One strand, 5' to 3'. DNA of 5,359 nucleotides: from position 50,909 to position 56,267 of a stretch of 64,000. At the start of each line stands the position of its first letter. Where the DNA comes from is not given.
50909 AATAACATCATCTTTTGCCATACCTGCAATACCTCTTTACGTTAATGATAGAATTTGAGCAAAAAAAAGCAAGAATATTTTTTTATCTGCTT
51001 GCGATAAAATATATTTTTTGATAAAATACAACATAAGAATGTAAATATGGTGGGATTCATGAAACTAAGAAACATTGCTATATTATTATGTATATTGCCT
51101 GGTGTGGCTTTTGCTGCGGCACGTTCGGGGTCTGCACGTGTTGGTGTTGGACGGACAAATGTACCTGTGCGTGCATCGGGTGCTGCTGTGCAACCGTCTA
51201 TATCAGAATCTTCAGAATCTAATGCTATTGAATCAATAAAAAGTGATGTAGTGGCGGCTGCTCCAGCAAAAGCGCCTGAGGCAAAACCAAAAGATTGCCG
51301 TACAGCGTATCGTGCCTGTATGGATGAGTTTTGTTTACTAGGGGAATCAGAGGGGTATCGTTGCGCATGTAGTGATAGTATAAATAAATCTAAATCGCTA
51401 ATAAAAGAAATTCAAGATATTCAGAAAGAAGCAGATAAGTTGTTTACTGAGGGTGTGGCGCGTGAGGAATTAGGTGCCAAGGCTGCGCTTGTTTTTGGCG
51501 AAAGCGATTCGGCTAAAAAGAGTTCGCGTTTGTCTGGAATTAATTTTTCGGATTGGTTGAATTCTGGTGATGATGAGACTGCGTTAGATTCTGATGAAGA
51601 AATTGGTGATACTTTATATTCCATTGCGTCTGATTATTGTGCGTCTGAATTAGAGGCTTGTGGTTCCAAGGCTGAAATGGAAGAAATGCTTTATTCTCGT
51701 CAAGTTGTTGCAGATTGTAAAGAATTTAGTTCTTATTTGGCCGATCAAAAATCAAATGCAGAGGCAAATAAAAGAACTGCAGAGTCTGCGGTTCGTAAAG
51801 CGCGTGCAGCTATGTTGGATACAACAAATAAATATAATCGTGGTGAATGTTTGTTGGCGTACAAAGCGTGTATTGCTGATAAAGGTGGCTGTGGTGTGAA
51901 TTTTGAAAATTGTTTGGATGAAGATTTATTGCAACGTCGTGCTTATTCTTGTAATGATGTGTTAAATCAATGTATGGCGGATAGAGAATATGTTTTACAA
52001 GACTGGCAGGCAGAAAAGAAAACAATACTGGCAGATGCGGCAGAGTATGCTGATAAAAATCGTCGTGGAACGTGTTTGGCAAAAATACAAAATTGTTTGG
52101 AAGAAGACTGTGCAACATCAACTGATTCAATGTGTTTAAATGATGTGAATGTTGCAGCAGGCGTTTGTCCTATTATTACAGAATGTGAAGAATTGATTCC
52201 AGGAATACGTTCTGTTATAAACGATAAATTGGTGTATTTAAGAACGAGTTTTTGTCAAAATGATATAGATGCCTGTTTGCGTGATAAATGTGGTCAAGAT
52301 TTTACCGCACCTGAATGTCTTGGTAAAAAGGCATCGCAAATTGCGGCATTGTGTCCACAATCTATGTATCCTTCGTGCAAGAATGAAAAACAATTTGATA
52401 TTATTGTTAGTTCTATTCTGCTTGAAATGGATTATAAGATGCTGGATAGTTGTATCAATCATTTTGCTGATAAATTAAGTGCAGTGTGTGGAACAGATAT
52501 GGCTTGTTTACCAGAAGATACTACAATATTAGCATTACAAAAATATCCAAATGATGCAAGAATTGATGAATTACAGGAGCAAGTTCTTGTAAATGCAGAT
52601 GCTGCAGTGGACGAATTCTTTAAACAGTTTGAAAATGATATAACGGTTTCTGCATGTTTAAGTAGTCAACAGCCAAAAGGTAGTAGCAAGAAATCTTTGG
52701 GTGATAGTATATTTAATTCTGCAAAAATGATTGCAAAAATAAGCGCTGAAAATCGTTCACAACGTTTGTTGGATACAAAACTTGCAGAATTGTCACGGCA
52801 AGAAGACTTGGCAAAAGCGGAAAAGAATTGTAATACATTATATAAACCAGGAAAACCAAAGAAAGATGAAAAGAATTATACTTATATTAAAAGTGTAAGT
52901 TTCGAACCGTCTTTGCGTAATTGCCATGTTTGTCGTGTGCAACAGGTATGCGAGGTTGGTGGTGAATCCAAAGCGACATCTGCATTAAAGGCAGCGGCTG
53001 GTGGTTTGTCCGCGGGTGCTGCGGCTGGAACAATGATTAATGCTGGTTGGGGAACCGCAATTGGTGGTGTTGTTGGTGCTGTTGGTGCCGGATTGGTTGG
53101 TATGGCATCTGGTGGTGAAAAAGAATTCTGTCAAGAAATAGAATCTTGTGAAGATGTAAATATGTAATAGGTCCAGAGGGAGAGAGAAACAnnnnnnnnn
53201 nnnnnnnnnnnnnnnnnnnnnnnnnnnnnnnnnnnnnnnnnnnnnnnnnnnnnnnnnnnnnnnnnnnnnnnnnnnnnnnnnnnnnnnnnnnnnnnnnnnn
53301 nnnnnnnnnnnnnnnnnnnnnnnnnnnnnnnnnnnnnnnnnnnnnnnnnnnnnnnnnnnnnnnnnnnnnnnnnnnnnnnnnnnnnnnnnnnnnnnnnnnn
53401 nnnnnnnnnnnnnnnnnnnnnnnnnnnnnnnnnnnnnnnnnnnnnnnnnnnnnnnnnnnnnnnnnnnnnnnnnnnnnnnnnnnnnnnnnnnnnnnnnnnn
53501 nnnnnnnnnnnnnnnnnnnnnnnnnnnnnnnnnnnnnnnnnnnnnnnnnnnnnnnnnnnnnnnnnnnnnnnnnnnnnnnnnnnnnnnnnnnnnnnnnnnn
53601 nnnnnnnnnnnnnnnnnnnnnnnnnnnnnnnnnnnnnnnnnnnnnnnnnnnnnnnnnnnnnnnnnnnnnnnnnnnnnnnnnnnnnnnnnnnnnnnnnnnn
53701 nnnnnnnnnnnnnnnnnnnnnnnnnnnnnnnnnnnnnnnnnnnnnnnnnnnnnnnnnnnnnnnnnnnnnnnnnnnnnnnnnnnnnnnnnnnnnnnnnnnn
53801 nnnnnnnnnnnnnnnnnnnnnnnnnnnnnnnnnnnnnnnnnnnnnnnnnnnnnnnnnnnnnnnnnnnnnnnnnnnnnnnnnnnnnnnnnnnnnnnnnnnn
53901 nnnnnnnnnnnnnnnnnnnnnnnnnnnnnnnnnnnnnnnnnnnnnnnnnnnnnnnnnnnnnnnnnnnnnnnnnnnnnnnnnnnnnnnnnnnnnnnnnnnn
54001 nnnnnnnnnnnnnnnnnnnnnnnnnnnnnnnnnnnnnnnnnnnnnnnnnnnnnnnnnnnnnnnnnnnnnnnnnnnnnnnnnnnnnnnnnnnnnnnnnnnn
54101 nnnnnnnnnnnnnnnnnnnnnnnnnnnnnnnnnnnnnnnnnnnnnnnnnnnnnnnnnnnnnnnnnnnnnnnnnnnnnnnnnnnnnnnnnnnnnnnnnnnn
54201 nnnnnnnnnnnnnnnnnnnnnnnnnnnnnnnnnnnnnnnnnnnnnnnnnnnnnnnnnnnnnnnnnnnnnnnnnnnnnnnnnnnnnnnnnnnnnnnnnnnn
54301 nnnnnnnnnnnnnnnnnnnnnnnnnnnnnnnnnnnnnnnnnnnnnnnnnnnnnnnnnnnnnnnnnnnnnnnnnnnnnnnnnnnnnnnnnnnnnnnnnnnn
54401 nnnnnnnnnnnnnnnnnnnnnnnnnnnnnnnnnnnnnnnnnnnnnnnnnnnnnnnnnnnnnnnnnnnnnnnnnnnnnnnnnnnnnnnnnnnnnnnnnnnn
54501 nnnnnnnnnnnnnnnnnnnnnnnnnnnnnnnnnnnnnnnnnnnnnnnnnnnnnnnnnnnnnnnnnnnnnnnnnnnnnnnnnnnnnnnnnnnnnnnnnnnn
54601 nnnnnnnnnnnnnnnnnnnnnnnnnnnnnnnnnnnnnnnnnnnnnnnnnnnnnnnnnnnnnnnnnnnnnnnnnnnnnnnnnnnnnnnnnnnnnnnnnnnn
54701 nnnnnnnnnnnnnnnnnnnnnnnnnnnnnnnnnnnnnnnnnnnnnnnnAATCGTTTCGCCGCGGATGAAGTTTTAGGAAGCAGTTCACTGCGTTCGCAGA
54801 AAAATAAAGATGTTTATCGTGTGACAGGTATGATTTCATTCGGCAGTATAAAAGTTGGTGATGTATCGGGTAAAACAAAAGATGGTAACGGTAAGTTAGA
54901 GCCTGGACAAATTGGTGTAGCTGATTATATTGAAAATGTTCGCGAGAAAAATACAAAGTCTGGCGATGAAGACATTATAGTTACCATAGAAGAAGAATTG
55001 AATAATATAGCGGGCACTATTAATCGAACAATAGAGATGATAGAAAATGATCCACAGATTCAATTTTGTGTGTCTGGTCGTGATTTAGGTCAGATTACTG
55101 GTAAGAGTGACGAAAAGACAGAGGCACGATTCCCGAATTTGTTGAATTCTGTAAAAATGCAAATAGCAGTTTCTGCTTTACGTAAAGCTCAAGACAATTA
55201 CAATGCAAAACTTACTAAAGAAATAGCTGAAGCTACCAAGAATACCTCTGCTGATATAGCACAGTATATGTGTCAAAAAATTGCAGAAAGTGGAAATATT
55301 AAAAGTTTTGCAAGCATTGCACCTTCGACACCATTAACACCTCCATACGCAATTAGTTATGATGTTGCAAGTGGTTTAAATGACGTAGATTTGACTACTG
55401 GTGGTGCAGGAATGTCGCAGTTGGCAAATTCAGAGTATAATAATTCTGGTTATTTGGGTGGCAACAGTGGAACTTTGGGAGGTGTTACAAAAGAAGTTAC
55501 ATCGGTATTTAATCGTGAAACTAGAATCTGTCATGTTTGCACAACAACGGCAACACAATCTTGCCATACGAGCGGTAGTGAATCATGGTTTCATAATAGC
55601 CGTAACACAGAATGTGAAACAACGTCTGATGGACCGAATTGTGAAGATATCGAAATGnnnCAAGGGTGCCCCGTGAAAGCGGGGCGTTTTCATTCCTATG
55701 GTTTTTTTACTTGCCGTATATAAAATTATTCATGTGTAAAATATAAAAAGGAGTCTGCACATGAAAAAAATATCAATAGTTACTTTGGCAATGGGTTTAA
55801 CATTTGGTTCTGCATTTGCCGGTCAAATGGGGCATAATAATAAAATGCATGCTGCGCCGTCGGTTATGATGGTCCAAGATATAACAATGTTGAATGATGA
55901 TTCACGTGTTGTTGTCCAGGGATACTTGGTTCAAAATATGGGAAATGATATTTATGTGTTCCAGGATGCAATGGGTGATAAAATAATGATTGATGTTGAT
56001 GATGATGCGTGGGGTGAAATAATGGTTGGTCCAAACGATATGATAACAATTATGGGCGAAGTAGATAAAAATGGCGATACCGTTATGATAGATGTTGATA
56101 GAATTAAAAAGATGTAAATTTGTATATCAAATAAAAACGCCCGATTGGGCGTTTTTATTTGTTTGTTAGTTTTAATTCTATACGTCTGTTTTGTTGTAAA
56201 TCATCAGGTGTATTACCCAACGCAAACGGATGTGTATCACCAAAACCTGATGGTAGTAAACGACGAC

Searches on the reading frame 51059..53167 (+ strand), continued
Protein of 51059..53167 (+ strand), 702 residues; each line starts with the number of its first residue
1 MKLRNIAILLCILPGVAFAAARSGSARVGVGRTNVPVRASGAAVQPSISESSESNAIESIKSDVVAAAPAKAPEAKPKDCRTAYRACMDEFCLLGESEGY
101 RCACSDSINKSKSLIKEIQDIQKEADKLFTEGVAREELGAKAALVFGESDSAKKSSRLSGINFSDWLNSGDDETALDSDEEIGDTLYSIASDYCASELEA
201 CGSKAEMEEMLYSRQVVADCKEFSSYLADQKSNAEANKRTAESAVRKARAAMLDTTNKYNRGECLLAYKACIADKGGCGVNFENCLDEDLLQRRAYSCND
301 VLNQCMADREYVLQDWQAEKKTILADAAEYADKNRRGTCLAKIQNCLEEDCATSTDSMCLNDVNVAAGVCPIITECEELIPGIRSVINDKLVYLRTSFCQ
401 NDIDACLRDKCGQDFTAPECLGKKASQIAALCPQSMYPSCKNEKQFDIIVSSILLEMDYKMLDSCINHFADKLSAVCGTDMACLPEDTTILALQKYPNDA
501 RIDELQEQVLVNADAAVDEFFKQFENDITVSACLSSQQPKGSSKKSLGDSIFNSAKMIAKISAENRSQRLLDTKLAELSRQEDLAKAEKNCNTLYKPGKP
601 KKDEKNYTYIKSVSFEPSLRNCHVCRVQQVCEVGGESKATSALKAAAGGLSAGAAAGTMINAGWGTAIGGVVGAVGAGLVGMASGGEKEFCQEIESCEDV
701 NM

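Call 65: list_cluster_members(proteins=[P0361, P0421, P0492, P0499, P0501, P0503, P0505, P0506, P0507, P0508])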
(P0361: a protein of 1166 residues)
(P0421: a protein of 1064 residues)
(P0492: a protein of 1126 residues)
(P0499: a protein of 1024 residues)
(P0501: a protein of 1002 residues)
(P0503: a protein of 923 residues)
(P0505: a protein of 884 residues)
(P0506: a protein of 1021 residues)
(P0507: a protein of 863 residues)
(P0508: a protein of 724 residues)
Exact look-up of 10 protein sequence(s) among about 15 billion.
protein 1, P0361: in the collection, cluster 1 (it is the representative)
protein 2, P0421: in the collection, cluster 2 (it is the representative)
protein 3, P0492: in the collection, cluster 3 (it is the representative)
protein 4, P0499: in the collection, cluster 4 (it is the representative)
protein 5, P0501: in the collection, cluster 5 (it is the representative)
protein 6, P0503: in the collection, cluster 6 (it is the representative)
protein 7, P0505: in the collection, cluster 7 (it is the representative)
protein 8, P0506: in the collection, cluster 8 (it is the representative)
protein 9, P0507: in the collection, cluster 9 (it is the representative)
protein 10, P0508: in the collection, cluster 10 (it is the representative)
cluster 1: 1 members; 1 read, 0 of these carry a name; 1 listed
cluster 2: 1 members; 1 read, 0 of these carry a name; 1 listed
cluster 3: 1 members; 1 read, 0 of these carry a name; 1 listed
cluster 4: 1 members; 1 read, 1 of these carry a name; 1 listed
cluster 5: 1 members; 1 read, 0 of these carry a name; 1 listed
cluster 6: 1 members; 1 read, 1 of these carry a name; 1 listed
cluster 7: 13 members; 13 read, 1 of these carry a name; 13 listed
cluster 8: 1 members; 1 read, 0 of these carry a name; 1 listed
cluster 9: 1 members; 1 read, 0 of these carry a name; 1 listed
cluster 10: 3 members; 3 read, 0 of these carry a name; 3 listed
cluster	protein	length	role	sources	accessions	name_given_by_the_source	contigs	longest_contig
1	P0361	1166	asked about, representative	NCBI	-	-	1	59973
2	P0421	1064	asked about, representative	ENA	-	-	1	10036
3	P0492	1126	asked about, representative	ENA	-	-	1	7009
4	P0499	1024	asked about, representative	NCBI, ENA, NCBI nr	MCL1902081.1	MAG: hypothetical protein FWG18_00445 [Alphaproteobacteria bacterium] | hypothetical protein [Alphaproteobacteria bacterium]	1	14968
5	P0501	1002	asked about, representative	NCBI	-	-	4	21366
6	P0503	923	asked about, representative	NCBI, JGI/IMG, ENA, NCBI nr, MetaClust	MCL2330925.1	MAG: hypothetical protein FWC61_00050 [Proteobacteria bacterium] | hypothetical protein [Pseudomonadota bacterium] | \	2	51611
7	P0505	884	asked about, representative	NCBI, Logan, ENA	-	-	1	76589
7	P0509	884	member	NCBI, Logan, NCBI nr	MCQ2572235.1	MAG: hypothetical protein MJ165_04570 [Alphaproteobacteria bacterium] | hypothetical protein [Alphaproteobacteria bacterium]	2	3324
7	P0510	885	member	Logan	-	-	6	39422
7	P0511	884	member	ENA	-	-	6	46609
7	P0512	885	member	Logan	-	-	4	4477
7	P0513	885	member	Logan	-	-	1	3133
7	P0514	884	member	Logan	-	-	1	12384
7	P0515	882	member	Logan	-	-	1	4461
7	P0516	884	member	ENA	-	-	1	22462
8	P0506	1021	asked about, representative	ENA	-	-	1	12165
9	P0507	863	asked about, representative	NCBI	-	-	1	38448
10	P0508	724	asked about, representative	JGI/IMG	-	-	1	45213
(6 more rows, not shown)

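Call 71: search_protein_families(library=phrogs, proteins=[window:51059-53167:+], max_evalue=0.01)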
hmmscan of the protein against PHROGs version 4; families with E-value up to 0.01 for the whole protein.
window:51059-53167:+ (702 aa): 0 families

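Call 72: search_protein_families(library=padloc, proteins=[window:51059-53167:+], max_evalue=0.01)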
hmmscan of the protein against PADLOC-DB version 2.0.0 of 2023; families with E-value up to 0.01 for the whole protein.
window:51059-53167:+ (702 aa): 1 family
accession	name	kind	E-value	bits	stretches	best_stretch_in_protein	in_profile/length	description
PDLC03841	LeoBC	-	0.00094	16.4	1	458-687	298-507/601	-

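Call 73: search_dna_similar(query=window:51059-53167:+, collection=plasmids, mode=protein, max_evalue=0.001, max_rows=10)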
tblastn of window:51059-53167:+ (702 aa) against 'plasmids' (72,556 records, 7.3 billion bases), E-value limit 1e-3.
No match.
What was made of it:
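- On Phage or defence-system proteins: No plasmid match (call 73).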

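Call 84: find_related_loci(query=A1, collection=viral_contigs, flank=5000)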
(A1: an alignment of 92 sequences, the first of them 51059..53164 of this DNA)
Query A1 (702 aa) in viral_contigs; peptide patterns used: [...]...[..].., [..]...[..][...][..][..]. (x = any residue, [..] = any of these).
40 stretches matched a pattern, but none encodes a relative of the query by tblastn (E <= 1e-3).
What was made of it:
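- On Phage or defence-system proteins: No viral contig encodes a relative (call 84).
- They are absent from plasmids and viral contigs (calls 73, 84).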

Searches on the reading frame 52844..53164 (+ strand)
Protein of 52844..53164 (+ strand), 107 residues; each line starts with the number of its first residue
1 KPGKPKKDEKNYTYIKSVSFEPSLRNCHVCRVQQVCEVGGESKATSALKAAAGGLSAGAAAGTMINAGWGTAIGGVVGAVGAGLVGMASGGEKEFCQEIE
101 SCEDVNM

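Call 62: search_protein_families(library=pfam, proteins=[window:52844-53164:+], max_evalue=10)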
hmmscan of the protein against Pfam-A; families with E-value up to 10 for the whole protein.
seq(107 aa): 6 families
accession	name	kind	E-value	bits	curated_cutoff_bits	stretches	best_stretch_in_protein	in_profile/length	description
PF05537.16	DUF759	-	0.043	13.2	27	1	19-90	96-165/429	Borrelia burgdorferi protein of unknown function (DUF759)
PF20721.2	C19orf12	-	0.048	13.9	30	1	35-94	26-86/163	C19orf12-like protein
PF13441.11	Gly-zipper_YMGG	-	0.077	13.2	28.9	1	46-87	2-44/45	YMGG-like Gly-zipper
PF25688.1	P22_gp7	-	0.095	12.9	28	1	40-82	184-228/230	Bacteriophage P22 DNA ejection protein gp7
PF10439.15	Bacteriocin_IIc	-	1.5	9.3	27.1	1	39-83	17-57/59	Bacteriocin class II with double-glycine leader peptide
PF05818.17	TraT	-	3.1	7.9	31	1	41-86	81-127/214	Enterobacterial TraT complement resistance protein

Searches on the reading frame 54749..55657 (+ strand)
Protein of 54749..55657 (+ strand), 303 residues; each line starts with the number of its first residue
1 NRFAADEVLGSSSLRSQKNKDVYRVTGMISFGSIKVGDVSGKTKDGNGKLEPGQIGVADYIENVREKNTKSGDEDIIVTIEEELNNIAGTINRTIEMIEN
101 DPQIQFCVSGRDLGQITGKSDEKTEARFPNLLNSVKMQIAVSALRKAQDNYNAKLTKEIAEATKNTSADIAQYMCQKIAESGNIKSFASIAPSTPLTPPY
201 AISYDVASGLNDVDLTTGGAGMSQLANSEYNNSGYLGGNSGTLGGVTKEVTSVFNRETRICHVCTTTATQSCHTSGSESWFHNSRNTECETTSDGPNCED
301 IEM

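Call 62: search_protein_families(library=pfam, proteins=[window:54749-55657:+], max_evalue=10)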
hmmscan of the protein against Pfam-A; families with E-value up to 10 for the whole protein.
seq(303 aa): 1 family
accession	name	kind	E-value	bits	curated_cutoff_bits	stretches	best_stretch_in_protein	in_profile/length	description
PF08178.16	GnsAB_toxin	-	0.53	10.7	27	1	159-180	3-24/54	GnsA/GnsB toxin of bacterial toxin-antitoxin system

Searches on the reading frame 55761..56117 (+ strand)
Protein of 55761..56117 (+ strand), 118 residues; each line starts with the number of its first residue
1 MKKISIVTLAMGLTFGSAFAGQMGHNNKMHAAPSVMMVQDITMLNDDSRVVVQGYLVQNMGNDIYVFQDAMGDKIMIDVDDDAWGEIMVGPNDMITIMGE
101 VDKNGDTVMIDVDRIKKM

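Call 29: search_protein_families(library=pfam, proteins=[window:55761-56117:+], max_evalue=0.001)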
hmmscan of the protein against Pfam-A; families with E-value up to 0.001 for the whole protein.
window:55761-56117:+ (118 aa): 1 family
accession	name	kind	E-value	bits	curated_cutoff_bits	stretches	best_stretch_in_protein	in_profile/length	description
PF04076.19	BOF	-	1e-20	74.1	25.8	1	30-117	17-103/103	Bacterial OB fold (BOF) protein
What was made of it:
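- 55761..56117 (+): BOF/YgiW-type periplasmic OB-fold protein, possibly co-transcribed with P4-P5. PF04076 E=1e-20 (call 29).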
